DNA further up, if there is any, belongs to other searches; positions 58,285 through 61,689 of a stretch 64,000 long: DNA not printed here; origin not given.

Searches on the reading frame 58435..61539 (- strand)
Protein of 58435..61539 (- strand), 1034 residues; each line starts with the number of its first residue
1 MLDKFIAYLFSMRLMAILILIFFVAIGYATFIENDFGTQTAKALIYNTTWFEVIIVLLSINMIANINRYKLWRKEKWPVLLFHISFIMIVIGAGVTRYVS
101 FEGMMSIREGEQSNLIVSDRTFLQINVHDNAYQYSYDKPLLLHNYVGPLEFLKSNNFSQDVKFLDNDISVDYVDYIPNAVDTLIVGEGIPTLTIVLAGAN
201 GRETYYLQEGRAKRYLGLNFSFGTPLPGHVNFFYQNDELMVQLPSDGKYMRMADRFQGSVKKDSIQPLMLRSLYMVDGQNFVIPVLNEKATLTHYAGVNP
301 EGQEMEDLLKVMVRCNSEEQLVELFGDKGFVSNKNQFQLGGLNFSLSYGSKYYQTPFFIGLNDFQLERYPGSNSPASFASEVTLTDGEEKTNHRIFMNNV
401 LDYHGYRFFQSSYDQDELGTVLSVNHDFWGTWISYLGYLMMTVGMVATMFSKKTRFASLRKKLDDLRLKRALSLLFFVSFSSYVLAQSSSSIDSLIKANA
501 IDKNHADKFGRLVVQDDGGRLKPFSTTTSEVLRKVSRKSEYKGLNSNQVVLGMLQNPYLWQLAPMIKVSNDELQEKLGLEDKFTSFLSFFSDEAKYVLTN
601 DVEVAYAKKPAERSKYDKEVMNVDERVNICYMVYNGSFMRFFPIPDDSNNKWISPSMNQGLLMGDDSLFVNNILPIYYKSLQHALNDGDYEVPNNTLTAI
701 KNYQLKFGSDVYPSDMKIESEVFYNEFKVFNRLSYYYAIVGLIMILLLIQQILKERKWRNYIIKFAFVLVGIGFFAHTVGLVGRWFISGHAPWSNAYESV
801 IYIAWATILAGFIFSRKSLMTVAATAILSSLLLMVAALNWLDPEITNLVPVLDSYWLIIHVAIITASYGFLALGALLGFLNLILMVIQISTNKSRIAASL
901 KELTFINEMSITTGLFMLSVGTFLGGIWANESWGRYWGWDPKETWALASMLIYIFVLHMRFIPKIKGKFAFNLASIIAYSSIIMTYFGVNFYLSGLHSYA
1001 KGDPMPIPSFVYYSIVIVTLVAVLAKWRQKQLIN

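Call 62: search_protein_families(library=pfam, proteins=[window:58435-61539:-], max_evalue=0.00001)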
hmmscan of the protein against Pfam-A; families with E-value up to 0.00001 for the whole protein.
window:58435-61539:- (1034 aa): 2 families
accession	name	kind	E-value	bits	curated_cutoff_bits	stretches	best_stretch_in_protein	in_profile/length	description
PF01578.25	Cytochrom_C_asm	-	9.9e-37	127.1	29.9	1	793-997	1-212/212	Cytochrome C assembly protein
PF05140.19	ResB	-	3.1e-20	72.9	24.6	1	345-418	195-270/486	ResB-like family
